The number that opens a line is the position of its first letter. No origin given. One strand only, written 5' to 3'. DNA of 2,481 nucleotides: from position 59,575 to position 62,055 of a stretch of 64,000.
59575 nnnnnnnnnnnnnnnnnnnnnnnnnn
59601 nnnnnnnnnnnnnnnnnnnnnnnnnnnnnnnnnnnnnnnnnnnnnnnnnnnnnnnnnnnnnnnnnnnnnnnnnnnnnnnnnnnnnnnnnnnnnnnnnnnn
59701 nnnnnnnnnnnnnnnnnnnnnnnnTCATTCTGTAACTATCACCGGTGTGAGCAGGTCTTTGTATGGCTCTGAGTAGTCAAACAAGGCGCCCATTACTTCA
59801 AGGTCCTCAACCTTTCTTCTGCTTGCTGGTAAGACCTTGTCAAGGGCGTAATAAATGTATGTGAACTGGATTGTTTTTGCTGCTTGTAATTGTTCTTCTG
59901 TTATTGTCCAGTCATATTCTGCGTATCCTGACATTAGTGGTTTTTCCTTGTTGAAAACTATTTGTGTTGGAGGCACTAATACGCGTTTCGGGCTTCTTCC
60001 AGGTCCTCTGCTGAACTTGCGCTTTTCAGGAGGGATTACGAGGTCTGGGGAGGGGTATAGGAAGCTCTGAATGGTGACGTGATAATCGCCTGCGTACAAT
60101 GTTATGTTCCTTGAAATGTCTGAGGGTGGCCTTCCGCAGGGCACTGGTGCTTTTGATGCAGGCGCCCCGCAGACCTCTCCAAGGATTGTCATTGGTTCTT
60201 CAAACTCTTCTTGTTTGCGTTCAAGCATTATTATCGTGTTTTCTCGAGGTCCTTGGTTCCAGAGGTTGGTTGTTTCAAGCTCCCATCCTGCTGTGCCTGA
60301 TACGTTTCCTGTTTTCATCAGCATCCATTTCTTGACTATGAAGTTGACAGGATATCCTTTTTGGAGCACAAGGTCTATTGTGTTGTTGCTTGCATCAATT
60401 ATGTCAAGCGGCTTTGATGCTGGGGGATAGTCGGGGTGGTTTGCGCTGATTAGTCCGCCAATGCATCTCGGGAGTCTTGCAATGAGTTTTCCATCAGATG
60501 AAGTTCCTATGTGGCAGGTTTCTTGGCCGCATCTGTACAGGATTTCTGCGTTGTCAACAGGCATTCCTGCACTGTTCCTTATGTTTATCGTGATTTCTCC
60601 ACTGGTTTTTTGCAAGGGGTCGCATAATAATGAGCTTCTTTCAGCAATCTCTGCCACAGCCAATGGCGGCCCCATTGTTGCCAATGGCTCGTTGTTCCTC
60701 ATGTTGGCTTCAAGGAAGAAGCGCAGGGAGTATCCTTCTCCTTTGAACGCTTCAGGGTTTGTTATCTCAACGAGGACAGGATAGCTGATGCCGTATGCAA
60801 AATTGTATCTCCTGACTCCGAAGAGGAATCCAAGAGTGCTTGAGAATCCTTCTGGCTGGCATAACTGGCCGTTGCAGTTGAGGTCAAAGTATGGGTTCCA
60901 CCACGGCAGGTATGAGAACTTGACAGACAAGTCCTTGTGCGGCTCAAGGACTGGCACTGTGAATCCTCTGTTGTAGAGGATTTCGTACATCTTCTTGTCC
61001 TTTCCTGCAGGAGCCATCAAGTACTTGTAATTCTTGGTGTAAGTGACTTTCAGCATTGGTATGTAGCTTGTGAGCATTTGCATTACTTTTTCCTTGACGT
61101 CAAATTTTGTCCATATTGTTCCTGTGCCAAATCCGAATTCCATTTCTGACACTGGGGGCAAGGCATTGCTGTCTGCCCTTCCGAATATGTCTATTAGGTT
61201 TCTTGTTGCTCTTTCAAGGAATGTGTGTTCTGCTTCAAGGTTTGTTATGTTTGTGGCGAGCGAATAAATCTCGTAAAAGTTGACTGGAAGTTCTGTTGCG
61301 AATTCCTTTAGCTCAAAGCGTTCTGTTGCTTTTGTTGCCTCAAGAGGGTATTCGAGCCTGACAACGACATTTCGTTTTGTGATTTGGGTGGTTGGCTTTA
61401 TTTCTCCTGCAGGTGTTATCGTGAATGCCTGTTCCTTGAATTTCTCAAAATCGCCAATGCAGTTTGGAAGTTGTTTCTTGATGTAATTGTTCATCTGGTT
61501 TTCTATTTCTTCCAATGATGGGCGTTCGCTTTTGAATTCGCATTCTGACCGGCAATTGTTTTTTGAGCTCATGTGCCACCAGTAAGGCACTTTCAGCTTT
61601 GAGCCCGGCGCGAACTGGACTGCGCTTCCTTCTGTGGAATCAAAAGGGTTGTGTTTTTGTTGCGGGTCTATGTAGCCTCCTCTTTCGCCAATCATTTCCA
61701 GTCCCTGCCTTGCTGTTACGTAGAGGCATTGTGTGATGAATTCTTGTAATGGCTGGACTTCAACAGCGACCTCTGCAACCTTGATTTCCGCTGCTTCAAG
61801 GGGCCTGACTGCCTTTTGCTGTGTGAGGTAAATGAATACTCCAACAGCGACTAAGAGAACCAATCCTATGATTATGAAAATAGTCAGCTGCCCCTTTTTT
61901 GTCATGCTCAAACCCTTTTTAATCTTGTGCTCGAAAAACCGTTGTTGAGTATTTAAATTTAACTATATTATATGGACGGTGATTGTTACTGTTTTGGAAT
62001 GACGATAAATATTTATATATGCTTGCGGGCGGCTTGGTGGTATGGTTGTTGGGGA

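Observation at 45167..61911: Eight-gene, translationally coupled surface operon built from two paralogous modules, with no recognisable enzyme or assembly ATPase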

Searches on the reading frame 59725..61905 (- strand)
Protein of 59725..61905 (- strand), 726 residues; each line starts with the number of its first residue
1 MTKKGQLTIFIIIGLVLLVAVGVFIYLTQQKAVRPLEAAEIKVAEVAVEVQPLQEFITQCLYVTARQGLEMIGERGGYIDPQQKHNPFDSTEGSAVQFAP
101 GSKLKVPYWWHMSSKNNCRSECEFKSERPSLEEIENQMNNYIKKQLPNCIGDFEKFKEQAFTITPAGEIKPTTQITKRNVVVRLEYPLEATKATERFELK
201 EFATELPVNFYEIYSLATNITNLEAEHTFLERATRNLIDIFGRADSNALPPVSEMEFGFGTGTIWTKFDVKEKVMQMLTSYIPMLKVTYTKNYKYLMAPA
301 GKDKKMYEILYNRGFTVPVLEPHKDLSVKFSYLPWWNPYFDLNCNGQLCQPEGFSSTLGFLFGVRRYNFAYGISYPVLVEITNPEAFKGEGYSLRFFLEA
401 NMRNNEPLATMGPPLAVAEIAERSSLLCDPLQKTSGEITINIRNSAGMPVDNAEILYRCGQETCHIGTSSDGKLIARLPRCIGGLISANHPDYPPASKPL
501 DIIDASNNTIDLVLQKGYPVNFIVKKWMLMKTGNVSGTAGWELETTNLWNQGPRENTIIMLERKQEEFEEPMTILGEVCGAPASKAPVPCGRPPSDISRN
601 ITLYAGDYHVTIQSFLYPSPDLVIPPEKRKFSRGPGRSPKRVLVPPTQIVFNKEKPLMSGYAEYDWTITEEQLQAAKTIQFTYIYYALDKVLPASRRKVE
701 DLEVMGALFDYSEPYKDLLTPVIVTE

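Call 4: search_protein_families(library=pfam, proteins=[window:59725-61905:-], max_evalue=1)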
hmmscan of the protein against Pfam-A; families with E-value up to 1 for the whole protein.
window:59725-61905:- (726 aa): 0 families

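Call 10: search_protein_families(library=ncbifam, proteins=[window:59725-61905:-], max_evalue=1)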
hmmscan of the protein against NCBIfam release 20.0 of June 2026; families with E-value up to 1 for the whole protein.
window:59725-61905:- (726 aa): 1 family
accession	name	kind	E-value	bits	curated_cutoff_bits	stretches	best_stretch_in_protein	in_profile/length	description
NF004285.1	PRK05696.1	equivalog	0.17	11.6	179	1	3-45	16-58/171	flagellar basal body-associated protein FliL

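Call 11: find_homologous_proteins(query=window:59725-61905:-)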
Query window:59725-61905:- (726 aa): 154 proteins with E <= 0.001 among 8000 candidates; the best 120 are listed.
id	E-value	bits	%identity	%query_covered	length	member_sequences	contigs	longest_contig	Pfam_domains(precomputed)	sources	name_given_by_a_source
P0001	0.0e+0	1685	100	100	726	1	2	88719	-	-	-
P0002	0.0e+0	1356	78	100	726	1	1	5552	-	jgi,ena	-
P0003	0.0e+0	1329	76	100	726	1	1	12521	-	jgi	jgi:hypothetical protein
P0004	0.0e+0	1251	73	100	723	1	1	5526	-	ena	-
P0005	0.0e+0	1180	68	100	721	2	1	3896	-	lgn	-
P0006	0.0e+0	1120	65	100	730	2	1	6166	-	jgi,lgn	jgi:hypothetical protein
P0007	0.0e+0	1116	64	100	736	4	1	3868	-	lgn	-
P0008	0.0e+0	1115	64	100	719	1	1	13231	-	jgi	jgi:hypothetical protein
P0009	0.0e+0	1112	65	100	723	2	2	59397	-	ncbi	ncbi:MAG: hypothetical protein QXM31_02740 [Candidatus Woesearchaeota archaeon]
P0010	0.0e+0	1100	62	100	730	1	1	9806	-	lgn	-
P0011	0.0e+0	1099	63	100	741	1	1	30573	-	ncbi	-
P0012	0.0e+0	1090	63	100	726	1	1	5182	-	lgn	-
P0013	0.0e+0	1073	62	100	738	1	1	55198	-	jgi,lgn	jgi:hypothetical protein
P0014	0.0e+0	1067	60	100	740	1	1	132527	-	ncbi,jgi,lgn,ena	-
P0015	0.0e+0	1063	61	100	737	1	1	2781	-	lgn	-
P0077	1.2e-147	511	37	99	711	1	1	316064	-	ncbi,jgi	-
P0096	2.1e-132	461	35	100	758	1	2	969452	-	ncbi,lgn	-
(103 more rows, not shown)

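Call 13: find_encoding_contigs(protein=P0096, flank=10000, max_places=2)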
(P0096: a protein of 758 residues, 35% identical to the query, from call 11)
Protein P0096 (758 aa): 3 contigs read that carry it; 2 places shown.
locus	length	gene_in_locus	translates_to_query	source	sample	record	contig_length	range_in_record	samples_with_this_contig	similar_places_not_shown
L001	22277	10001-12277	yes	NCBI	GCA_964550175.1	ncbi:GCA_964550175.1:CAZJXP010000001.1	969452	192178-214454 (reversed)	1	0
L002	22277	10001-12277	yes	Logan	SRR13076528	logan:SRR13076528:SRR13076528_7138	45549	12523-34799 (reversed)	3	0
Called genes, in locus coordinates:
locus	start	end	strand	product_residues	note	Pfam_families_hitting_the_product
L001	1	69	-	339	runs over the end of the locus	PF17835:NOG1_N, PF03029:ATP_bind_1 (faint), PF03193:RsgA_GTPase (faint), PF00009:GTP_EFTU (faint), PF01926:MMR_HSR1, PF02421:FeoB_N, PF09439:SRPRB (weak), PF06858:NOG1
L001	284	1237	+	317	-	-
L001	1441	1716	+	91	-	-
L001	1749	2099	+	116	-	PF01981:PTH2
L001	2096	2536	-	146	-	-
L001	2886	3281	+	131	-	PF01092:Ribosomal_S6e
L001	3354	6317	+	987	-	PF02494:HYR (faint), PF16403:Bact_surface_Ig-like, PF23237:HYR_4C (faint), PF00801:PKD (faint), PF12245:Big_3_2 (faint), PF15418:DUF4625 (faint), PF18981:InlK_D3 (faint), PF16403:Bact_surface_Ig-like, +1 more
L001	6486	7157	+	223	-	-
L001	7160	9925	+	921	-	-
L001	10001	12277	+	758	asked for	-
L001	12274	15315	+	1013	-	-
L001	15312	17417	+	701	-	-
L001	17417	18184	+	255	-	-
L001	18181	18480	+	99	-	-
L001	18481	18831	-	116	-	-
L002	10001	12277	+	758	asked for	-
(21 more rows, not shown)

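Call 14: find_encoding_contigs(protein=P0077, flank=10000, max_places=2)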
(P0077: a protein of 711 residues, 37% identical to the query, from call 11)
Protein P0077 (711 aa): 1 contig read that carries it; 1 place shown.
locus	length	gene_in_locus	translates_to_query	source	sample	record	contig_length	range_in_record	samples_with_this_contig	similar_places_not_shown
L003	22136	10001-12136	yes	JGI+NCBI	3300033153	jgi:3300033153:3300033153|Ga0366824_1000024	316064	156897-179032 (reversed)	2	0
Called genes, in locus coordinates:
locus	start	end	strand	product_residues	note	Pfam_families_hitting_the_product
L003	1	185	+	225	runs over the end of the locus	-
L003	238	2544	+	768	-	PF00069:Pkinase, PF07714:PK_Tyr_Ser-Thr, PF13431:TPR_17 (weak), PF13414:TPR_11 (weak), PF13432:TPR_16, PF13414:TPR_11, PF13181:TPR_8 (weak), PF00515:TPR_1 (weak), +14 more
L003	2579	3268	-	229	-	PF11848:DUF3368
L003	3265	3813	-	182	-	-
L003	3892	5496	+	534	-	-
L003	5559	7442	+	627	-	PF07973:tRNA_SAD, PF00587:tRNA-synt_2b, PF03129:HGTP_anticodon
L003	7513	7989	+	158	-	-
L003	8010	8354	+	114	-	PF01981:PTH2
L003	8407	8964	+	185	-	PF01092:Ribosomal_S6e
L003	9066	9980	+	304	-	-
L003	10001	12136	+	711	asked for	-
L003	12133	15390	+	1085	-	-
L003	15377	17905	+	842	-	-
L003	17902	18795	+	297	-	-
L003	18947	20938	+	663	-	-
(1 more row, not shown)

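Call 16: find_related_loci(query=A1, collection=genome_contigs, flank=10000)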
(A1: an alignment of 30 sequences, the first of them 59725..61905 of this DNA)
Query A1 (726 aa) in genome_contigs; peptide patterns used: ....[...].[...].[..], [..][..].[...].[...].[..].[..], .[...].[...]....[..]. (x = any residue, [..] = any of these).
600 stretches matched a pattern (row limit reached: there are more); 446 encode a relative of the query (tblastn E <= 1e-3); the best 80 are kept; 80 distinct loci.
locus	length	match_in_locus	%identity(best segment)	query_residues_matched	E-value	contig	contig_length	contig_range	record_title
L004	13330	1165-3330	65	1-724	0e+0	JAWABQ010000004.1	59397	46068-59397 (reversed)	MAG: Candidatus Woesearchaeota archaeon isolate JZ-4_201808_bins_194 JZ-4_201808_bins_194_scaffold_4, whole genome shotg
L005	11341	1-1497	67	234-723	0e+0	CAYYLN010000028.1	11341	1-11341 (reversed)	MAG TPA_asm: uncultured Methanosarcinales archaeon isolate binchicken_co38_1403 genome assembly, contig: NODE_12156_leng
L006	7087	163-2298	44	3-723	0e+0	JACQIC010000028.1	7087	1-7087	MAG: Candidatus Aenigmatarchaeota archaeon isolate NC_groundwater_1115_Ag_S-0.1um_41_83 S_p1_S3_coassembly_k141_580388,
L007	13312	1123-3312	41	3-723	2e-175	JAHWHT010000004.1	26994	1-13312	MAG: Candidatus Woesearchaeota archaeon isolate Yap100.bin1.6 contig_2353, whole genome shotgun sequence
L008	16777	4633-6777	38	3-724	1e-148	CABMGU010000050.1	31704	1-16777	uncultured archaeon isolate LFW-252_3 genome assembly, contig: LFW2523_54, whole genome shotgun sequence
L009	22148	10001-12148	36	3-726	2e-142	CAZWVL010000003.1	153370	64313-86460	MAG TPA_asm: uncultured Methanosarcinales archaeon isolate SRP119689_co1_4 genome assembly, contig: NODE_68_length_15337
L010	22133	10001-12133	35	3-723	2e-141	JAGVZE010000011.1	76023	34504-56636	Candidatus Woesearchaeota archaeon isolate RIFCSPLOWO2_12_FULL_46_25 rifcsplowo2_12_scaffold_197, whole genome shotgun s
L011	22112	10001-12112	37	1-722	3e-138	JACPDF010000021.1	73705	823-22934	MAG: Candidatus Woesearchaeota archaeon isolate NC_groundwater_302_Ag_B-0.1um_38_13 S7_GD2017_3_B1_scaffold_92, whole ge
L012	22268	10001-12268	35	1-723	2e-137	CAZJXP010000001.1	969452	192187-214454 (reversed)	MAG TPA_asm: uncultured Methanosarcinales archaeon isolate SRP292972_co2_156 genome assembly, contig: NODE_1_length_9694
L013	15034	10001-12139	34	1-724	6e-132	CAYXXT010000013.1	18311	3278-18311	MAG TPA_asm: uncultured Methanosarcinales archaeon isolate SRP178908_co2_264 genome assembly, contig: NODE_1286_length_1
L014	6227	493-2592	35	5-721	2e-132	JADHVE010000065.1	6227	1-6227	MAG: Candidatus Woesearchaeota archaeon isolate BS150m-G64 BS-150m-C12250, whole genome shotgun sequence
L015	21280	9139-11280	37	1-724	3e-150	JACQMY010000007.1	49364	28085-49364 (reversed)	MAG: Candidatus Woesearchaeota archaeon isolate NC_groundwater_1241_Ag_S-0.1um_45_47 S_p1_S3_coassembly_k141_319507, who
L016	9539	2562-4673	33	1-721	1e-128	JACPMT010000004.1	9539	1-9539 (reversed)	MAG: Candidatus Woesearchaeota archaeon isolate NC_groundwater_556_Ag_S-0.1um_39_10 S35_SO-1_scaffold_106126, whole geno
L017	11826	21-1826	37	91-702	3e-128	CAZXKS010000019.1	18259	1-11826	MAG TPA_asm: uncultured Methanosarcinales archaeon isolate SRP119689_co1_299 genome assembly, contig: NODE_4165_length_1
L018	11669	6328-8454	35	3-723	1e-127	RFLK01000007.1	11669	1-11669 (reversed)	MAG: Candidatus Woesearchaeota archaeon isolate J152 k99_76395, whole genome shotgun sequence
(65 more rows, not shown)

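Call 31: predict_structure(alignment_id=A2)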
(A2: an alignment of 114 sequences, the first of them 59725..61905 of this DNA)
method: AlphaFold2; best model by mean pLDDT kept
length: 726 residues; sequences in the alignment: 114
mean_pLDDT: 91.6   pTM: 0.59
mean pLDDT of the five models: 91.6, 89.8, 88.9, 88.9, 87.4
residues with pLDDT >= 90: 563; 70-90: 127; 50-70: 29; < 50: 7
segments of 3 or more residues with pLDDT < 50: 33-39
pLDDT, mean of each block of 10 residues (from residue 1): 76 95 80 47 80 96 98 97 94 95 96 93 95 97 97 94 96 93 96 94 95 97 95 95 95 89 92 97 95 91 86 89 96 96 89 74 87 98 96 98 90 78 66 93 96 95 91 96 95 95 95 97 98 70 96 97 89 95 91 93 97 97 94 88 90 94 97 96 98 93 88 94 92
secondary structure, 60 per line:
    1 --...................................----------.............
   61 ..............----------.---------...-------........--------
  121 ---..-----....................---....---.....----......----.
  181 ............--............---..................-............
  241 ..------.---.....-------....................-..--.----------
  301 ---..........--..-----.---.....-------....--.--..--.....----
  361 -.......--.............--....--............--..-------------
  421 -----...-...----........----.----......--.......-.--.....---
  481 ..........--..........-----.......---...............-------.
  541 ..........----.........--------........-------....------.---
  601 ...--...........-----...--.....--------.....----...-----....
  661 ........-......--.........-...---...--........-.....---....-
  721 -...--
elements in order (helices of 4 or more, strands of 3 or more residues): H3-37 H48-74 E95-97 E105-112 H131-150 H154-157 E161-165 E170-175 E180-192 E195-206 H210-227 H229-241 E253-257 H267-284 H304-313 E327-331 E339-342 E352-356 E362-368 E371-383 H386-389 E392-403 E437-444 E454-459 E462-468 E473-477 E481-490 E493-502 E508-514 E518-532 E540-550 E555-563 E572-579 H587-590 E601-603 E606-616 E622-624 E627-631 E640-644 E649-651 E657-668 H670-675 E678-686 H699-706 H708-712 H716-719 E722-724

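Call 33: fold_search(model_id=the predicted structure, library=pdb)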
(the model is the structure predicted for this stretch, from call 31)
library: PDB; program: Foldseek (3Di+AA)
matches with E <= 10: 661; with E <= 0.001: 11
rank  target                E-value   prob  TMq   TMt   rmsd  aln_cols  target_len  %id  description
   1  6fwv_B                1.5e-07  0.99  0.10  0.13  38.1       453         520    9  The Bacillus anthracis TIE protein (released 2018-08-08)
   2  6fwv_A                1.9e-07  0.99  0.10  0.13  38.2       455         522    8  The Bacillus anthracis TIE protein (released 2018-08-08)
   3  8qox_B                1.7e-05  1.00  0.11  0.17  26.2       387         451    9  Two-component assembly of SlaA and SlaB S-layer proteins of Sulfolobus acidocaldarius (released 2024-02-21)
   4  4oq1                  1.8e-05  0.99  0.14  0.25  27.9       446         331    9  Structure of the Streptococcal ancillary pilin (released 2014-04-23)
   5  6m48_A                9.4e-05  0.66  0.11  0.10  32.1       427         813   11  Crystal structure of pilus adhesin, SpaC from Lactobacillus rhamnosus GG - P21212 form (released 2020-07-29)
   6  6m48_B                3.2e-04  0.35  0.12  0.11  39.7       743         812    9  Crystal structure of pilus adhesin, SpaC from Lactobacillus rhamnosus GG - P21212 form (released 2020-07-29)
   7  6m3y                  3.3e-04  0.75  0.13  0.12  30.3       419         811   11  Crystal structure of pilus adhesin, SpaC from Lactobacillus rhamnosus GG - open conformation (released 2020-07-29)
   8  8wxd_A                4.9e-04  0.95  0.09  0.15  23.2       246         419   10  Crystal Structure of shaft pilin PilA from Streptococcus sanguinis (released 2025-05-07)
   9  6iaa_A                5.8e-04  0.21  0.07  0.07  38.1       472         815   10  hRobo2 ectodomain (released 2019-03-13)
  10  9uvm                  8.6e-04  0.98  0.10  0.17  22.7       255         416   10  The SeMet pili protein of Streptococcus Sanguinis (released 2026-01-21)
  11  6fb3_A                8.6e-04  0.96  0.10  0.04  24.2       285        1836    8  Teneurin 2 Partial Extracellular Domain (released 2018-03-28)
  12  4ecn                  1.1e-03  0.84  0.10  0.09  16.6       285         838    8  Crystal structure of a leucine-rich repeat protein (BT_0210) from Bacteroides thetaiotaomicron VPI-5482 at 2.80 A resolu (released 2012-05-23)
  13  2jll                  1.3e-03  0.13  0.06  0.10  32.3       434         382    9  Crystal structure of NCAM2 IgIV-FN3II (released 2009-11-17)
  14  4iyk                  1.7e-03  0.89  0.10  0.29  23.0       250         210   13  Crystal structure of a putative carbohydrate binding protein (BACUNI_04699) from Bacteroides uniformis ATCC 8492 at 2.00 (released 2013-02-20)
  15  1qmu_A                1.8e-03  1.00  0.10  0.19   3.5        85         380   16  Duck carboxypeptidase D domain II (released 2000-10-13)
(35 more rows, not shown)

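Call 67: search_solved_structures(query=A2, max_evalue=1)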
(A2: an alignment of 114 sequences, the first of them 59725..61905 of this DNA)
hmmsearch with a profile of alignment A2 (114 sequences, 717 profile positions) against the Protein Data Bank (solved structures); distinct sequences matched with E-value up to 1: 2.
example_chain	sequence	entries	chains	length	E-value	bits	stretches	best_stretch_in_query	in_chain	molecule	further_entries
1x4r_A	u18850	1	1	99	0.14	13.5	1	129-209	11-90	Parp14 protein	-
7pkq_s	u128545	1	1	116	0.21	12.8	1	217-281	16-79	uS19m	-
